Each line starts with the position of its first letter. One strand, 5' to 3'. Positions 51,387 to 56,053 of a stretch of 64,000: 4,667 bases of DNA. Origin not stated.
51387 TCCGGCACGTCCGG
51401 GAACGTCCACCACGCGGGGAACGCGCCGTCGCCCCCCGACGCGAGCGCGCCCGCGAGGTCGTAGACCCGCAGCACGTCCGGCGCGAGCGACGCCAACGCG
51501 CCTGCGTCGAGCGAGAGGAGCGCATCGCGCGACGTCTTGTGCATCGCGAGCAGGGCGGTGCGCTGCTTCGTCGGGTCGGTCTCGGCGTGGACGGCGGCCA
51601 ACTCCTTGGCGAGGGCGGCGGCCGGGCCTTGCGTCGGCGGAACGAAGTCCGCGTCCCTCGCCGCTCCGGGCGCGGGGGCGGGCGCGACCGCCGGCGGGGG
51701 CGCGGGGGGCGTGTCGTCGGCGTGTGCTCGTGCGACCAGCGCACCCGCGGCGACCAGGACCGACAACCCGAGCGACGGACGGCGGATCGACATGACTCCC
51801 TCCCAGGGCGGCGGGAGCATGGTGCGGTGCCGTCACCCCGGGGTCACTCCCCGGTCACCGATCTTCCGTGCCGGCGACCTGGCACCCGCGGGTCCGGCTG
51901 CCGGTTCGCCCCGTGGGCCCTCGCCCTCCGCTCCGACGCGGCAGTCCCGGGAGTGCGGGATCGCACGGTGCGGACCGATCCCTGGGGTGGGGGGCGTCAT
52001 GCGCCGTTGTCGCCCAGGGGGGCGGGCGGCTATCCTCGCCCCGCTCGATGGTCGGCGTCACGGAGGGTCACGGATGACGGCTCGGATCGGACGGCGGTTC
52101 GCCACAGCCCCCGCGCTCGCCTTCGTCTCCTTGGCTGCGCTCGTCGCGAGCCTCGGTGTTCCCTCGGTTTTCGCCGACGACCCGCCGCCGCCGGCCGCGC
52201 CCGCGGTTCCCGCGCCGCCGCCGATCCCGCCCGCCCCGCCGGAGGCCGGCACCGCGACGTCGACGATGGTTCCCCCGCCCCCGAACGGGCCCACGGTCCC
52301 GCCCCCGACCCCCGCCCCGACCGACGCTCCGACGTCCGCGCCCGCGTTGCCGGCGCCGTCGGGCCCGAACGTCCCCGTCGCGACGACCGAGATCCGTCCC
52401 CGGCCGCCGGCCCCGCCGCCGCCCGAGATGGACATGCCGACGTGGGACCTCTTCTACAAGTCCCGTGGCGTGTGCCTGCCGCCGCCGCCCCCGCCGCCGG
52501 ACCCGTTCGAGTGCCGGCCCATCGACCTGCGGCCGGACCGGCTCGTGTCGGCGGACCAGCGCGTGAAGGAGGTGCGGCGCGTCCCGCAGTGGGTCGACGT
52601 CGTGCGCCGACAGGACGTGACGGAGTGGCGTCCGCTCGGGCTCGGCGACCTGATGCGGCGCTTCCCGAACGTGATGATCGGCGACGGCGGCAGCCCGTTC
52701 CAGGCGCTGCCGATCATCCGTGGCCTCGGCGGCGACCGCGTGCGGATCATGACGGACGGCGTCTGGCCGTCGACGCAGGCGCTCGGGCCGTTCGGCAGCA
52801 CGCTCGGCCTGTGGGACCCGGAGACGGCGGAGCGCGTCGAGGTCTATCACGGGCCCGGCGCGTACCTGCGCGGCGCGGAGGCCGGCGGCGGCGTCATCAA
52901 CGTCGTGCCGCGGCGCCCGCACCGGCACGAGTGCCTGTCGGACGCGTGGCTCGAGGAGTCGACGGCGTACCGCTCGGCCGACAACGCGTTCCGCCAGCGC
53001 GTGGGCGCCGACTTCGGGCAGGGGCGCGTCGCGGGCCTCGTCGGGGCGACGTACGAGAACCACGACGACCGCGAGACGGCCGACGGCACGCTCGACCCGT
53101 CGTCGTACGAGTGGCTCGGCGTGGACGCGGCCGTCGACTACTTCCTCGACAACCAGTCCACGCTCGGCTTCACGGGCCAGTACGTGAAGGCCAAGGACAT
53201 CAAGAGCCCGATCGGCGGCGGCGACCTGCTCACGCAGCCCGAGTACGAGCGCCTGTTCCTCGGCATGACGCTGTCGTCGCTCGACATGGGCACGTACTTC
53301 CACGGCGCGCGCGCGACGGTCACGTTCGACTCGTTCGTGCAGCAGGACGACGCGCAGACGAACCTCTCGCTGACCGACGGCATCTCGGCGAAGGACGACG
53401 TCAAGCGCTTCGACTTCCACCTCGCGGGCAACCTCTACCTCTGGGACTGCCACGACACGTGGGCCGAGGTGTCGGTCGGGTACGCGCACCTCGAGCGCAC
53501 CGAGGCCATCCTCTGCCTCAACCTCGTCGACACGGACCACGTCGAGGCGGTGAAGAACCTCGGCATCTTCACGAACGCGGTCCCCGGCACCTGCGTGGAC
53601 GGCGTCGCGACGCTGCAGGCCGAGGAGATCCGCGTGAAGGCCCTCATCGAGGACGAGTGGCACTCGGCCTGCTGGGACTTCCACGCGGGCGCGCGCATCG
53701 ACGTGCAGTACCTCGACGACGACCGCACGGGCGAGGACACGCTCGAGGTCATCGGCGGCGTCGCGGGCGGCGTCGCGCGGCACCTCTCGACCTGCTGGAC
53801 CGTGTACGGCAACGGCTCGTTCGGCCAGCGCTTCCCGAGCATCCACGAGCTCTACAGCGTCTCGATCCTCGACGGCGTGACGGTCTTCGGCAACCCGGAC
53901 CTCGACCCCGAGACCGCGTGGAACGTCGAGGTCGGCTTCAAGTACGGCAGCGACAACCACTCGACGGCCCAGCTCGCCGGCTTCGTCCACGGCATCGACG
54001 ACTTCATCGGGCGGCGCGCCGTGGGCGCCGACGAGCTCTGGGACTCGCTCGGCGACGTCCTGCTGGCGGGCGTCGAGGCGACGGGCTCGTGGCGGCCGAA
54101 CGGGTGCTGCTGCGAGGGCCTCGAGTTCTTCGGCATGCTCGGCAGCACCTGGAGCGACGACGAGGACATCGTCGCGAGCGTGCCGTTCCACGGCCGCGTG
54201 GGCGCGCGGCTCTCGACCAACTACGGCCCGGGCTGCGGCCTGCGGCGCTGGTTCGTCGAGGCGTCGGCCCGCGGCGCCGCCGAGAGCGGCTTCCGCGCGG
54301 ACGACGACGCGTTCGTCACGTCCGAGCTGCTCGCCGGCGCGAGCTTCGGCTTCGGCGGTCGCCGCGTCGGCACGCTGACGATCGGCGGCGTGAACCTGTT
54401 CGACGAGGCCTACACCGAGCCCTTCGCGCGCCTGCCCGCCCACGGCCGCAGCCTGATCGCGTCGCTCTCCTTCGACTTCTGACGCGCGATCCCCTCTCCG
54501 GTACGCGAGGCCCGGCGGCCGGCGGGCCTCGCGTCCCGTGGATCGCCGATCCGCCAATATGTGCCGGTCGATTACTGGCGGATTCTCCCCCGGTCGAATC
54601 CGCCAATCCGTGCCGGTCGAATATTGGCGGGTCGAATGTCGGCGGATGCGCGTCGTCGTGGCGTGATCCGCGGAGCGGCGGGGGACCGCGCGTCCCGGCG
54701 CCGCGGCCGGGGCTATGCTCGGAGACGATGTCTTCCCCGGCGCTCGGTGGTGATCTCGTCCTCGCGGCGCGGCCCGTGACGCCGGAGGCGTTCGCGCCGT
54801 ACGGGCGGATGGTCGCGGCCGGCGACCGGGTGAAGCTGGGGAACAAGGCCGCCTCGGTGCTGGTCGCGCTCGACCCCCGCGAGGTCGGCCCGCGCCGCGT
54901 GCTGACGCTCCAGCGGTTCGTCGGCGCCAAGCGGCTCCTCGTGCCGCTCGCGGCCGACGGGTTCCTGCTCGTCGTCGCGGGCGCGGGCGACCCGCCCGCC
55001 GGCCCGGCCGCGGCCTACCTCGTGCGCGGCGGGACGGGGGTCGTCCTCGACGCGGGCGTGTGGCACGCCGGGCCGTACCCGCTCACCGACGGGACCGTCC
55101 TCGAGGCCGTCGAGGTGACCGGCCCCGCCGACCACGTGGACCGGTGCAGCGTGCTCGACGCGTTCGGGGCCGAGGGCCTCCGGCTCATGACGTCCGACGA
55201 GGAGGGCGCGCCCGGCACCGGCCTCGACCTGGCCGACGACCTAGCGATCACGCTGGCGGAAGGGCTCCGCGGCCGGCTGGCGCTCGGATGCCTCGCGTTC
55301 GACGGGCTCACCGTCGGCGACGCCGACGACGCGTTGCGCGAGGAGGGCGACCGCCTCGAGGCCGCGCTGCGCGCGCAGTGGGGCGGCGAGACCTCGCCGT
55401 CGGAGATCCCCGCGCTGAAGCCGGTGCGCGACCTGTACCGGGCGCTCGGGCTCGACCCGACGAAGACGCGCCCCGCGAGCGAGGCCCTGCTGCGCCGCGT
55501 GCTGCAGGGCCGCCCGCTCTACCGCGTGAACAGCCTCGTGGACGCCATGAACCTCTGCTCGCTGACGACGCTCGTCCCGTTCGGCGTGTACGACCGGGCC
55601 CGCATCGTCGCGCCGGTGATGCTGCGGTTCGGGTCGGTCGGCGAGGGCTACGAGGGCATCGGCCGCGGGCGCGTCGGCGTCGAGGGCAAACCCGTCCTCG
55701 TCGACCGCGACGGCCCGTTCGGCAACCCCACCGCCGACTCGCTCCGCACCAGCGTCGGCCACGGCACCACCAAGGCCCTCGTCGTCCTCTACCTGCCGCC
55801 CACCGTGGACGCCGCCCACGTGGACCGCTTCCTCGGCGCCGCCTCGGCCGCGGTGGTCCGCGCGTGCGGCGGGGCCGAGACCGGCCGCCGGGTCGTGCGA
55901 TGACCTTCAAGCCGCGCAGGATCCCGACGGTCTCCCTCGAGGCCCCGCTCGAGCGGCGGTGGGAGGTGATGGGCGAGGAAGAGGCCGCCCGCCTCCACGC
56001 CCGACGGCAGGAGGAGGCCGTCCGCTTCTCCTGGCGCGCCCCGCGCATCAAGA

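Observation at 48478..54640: Family of 31-bp palindromic elements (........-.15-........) bracketing the large-secreted-protein / TonB-receptor locus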

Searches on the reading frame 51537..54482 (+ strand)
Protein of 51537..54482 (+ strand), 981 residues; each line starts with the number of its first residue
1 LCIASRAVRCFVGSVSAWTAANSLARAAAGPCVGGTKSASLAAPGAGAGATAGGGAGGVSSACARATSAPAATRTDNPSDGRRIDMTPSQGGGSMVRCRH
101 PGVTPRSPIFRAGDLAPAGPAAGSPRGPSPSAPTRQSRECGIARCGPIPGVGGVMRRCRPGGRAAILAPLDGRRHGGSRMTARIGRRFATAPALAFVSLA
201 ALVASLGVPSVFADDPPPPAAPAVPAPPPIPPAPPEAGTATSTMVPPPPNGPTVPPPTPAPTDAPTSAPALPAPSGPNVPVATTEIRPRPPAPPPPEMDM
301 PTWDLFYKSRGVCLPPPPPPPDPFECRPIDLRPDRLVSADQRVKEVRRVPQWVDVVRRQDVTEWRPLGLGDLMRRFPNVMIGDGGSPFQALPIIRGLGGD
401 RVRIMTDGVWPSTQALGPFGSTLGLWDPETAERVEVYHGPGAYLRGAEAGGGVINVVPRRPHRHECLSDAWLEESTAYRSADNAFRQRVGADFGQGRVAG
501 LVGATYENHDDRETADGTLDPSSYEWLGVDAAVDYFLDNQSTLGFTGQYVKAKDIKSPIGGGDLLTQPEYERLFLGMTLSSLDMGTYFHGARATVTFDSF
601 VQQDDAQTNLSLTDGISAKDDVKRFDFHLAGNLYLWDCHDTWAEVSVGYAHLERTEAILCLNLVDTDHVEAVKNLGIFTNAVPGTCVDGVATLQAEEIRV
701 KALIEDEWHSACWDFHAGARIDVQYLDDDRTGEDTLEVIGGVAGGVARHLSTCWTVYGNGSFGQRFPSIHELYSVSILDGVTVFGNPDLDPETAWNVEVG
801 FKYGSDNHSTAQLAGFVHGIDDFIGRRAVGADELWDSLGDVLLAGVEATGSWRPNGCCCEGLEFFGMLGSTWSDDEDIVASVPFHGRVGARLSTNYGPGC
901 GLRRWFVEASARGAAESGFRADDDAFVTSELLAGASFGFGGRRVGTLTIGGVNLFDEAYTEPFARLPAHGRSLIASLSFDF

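Call 15: search_protein_families(library=pfam, proteins=[window:51537-54482:+])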
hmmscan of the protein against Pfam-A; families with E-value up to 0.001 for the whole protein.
window:51537-54482:+ (981 aa): 2 families
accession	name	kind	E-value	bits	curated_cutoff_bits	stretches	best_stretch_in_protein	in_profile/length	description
PF00593.30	TonB_dep_Rec_b-barrel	-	1.3e-20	75.1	27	1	524-954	19-436/436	TonB dependent receptor-like, beta-barrel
PF07715.20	Plug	-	1.3e-15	58.2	23.9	1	346-453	2-107/107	TonB-dependent Receptor Plug Domain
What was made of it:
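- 52074..54482 (+): Context gene: TonB-dependent receptor (802 aa). Cluster 2 is at its 3' end. Plug and beta-barrel domains (call 15).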

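Call 49: find_encoding_contigs(protein=window:52074-54482:+, flank=3000, max_places=10)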
Protein window:52074-54482:+ (802 aa): no gene with exactly this product is on record in the collection.

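Call 53: find_homologous_proteins(query=window:52074-54482:+, max_evalue=1e-50)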
Query window:52074-54482:+ (802 aa): 48 proteins with E <= 1e-50 among 8000 candidates.
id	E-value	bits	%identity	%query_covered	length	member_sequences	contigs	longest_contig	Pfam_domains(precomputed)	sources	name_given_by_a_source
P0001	0.0e+0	1789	95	100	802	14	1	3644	PF07715.21,PF00593.31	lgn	-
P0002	0.0e+0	1472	90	85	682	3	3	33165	PF07715.21,PF00593.31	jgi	-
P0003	0.0e+0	1344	69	100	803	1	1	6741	PF07715.21,PF00593.31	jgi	jgi:outer membrane receptor protein involved in Fe transport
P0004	0.0e+0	1338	75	92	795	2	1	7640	PF07715.21,PF00593.31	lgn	-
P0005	0.0e+0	1175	69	87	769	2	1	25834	PF07715.21,PF00593.31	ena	-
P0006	0.0e+0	1075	69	82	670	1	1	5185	PF07715.21,PF00593.31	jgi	jgi:outer membrane receptor protein involved in Fe transport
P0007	0.0e+0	1038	62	85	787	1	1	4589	PF07715.21,PF00593.31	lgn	-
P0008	1.4e-290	984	61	85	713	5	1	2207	PF07715.21,PF00593.31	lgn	-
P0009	2.5e-288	977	62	85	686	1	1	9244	PF07715.21,PF00593.31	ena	-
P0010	4.3e-279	947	57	90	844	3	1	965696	PF07715.21,PF00593.31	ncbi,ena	-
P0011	9.7e-276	935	60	85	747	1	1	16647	PF07715.21,PF00593.31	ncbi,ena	-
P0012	1.7e-271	921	57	85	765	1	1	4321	PF07715.21,PF00593.31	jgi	jgi:outer membrane receptor protein involved in Fe transport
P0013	5.4e-271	920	53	96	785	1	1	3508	PF07715.21,PF00593.31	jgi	jgi:outer membrane receptor protein involved in Fe transport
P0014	3.0e-260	884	57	85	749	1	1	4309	PF07715.21,PF00593.31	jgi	jgi:outer membrane receptor protein involved in Fe transport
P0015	3.0e-251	854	54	82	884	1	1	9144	PF07715.21,PF00593.31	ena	-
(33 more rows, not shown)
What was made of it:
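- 52074..54482 (+): Homologues in call 53.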

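Call 54: find_encoding_contigs(protein=P0002, flank=10000, max_places=3)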
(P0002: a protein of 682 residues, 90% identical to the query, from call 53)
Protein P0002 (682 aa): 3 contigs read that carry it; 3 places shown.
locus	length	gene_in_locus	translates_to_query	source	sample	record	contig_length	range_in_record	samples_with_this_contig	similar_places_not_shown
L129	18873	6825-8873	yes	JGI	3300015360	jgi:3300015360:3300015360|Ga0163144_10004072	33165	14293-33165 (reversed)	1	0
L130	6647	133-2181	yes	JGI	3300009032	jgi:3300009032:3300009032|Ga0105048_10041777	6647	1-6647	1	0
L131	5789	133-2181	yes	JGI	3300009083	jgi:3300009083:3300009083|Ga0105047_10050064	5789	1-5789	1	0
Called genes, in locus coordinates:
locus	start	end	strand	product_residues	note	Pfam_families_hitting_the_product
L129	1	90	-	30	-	?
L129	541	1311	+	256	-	-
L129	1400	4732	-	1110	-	-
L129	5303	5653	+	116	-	-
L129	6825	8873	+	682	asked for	PF07715:Plug, PF00593:TonB_dep_Rec_b-barrel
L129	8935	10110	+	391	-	PF04115:Ureidogly_lyase (weak), PF03483:B3_4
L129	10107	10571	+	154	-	-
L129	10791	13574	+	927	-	-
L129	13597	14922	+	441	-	PF05195:AMP_N, PF00557:Peptidase_M24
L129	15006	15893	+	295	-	PF00497:SBP_bac_3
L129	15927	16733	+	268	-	PF00528:BPD_transp_1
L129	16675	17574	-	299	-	PF00892:EamA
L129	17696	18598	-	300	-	PF00126:HTH_1, PF12849:PBP_like_2 (weak), PF03466:LysR_substrate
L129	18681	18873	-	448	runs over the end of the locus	PF10670:DUF4198 (faint), PF13620:CarboxypepD_reg, PF13715:CarbopepD_reg_2 (faint), PF17210:SdrD_B (faint), PF13620:CarboxypepD_reg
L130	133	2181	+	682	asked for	PF07715:Plug, PF00593:TonB_dep_Rec_b-barrel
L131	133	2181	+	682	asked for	PF07715:Plug, PF00593:TonB_dep_Rec_b-barrel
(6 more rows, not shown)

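Call 55: find_encoding_contigs(protein=P0001, flank=5000, max_places=3)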
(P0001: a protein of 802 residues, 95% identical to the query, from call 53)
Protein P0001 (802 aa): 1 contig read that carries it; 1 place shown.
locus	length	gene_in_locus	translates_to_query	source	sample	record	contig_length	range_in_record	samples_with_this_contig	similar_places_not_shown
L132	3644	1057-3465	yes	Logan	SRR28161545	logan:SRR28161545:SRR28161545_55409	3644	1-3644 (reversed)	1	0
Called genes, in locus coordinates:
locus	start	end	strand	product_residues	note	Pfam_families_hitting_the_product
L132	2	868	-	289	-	?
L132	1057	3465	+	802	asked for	PF07715:Plug, PF00593:TonB_dep_Rec_b-barrel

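Call 60: find_encoding_contigs(protein=P0005, flank=8000, max_places=2)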
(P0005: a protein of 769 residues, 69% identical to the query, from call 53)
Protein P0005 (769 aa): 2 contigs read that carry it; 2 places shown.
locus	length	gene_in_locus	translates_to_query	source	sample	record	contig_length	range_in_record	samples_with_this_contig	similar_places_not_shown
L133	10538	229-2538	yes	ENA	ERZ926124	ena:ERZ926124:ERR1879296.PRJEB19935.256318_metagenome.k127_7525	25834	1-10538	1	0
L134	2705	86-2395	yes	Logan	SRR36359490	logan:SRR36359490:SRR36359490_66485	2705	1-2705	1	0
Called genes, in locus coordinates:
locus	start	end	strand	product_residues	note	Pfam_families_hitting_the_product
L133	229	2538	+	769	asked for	PF07715:Plug, PF00593:TonB_dep_Rec_b-barrel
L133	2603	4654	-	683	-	PF03415:Peptidase_C11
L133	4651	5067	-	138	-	-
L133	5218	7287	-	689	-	PF03415:Peptidase_C11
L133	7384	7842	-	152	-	-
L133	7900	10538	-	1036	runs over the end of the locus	PF13424:TPR_12 (faint), PF13181:TPR_8 (faint), PF12770:CHAT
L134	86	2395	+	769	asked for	PF07715:Plug, PF00593:TonB_dep_Rec_b-barrel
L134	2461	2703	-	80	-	?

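Call 61: find_encoding_contigs(protein=P0004, flank=6000, max_places=2)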
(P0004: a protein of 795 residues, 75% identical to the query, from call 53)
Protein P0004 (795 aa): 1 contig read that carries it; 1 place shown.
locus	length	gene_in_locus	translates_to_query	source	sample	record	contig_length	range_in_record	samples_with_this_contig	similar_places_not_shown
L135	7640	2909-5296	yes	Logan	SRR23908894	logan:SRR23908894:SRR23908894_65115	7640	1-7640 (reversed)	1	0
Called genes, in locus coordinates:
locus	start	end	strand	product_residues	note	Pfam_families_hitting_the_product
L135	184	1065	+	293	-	-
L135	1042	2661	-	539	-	-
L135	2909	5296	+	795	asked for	PF07715:Plug, PF00593:TonB_dep_Rec_b-barrel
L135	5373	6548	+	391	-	PF04115:Ureidogly_lyase (weak), PF03483:B3_4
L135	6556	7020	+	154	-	-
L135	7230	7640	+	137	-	?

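Call 71: find_encoding_contigs(protein=P0010, flank=10000, max_places=2)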
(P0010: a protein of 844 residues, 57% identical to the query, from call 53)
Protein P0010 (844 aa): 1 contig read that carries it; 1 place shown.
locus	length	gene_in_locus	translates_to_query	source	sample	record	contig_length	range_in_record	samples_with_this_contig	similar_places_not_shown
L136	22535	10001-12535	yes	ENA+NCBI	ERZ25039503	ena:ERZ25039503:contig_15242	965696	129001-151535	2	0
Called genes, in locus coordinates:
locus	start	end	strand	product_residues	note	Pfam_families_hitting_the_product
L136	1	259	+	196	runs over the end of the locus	PF13302:Acetyltransf_3 (weak), PF00583:Acetyltransf_1, PF13673:Acetyltransf_10 (weak), PF13508:Acetyltransf_7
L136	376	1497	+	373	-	-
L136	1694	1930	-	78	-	PF20008:DUF6429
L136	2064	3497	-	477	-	PF10103:Zincin_2 (faint)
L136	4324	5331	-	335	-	-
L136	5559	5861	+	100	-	PF02604:PhdYeFM_antitox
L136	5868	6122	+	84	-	PF18389:TrmO_C (weak), PF05016:ParE_toxin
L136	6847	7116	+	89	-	PF04365:BrnT_toxin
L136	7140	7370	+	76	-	PF12441:CopG_antitoxin (weak), PF14384:BrnA_antitoxin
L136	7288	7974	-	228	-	-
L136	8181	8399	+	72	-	PF01402:RHH_1 (weak)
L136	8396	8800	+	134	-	PF01850:PIN (weak), PF13470:PIN_3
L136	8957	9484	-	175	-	-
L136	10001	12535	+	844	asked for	PF07715:Plug, PF00593:TonB_dep_Rec_b-barrel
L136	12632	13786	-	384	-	PF13784:Fic_N, PF02661:Fic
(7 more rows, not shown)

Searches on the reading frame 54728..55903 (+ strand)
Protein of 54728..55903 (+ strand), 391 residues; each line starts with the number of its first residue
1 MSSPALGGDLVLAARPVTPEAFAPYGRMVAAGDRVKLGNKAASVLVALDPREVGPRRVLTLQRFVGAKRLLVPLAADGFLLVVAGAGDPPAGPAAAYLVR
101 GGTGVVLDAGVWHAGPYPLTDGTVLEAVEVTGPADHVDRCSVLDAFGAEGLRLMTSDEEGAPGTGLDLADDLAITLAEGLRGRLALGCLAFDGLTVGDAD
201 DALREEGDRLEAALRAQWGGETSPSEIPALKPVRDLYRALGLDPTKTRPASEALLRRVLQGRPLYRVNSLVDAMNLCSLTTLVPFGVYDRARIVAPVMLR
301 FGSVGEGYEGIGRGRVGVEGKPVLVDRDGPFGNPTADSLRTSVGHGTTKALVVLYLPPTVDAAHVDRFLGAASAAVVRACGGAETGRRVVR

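Call 42: search_protein_families(library=pfam, proteins=[window:54728-55903:+])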
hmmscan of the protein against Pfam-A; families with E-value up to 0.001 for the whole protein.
window:54728-55903:+ (391 aa): 2 families
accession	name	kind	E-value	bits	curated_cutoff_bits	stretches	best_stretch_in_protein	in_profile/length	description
PF03483.22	B3_4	-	1.1e-12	48.3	29.3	1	235-377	4-147/174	B3/4 domain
PF04115.18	Ureidogly_lyase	-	2e-10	41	23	1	67-124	79-137/162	Ureidoglycolate lyase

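Call 50: find_encoding_contigs(protein=window:54728-55903:+, flank=3000, max_places=10)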
Protein window:54728-55903:+ (391 aa): no gene with exactly this product is on record in the collection.
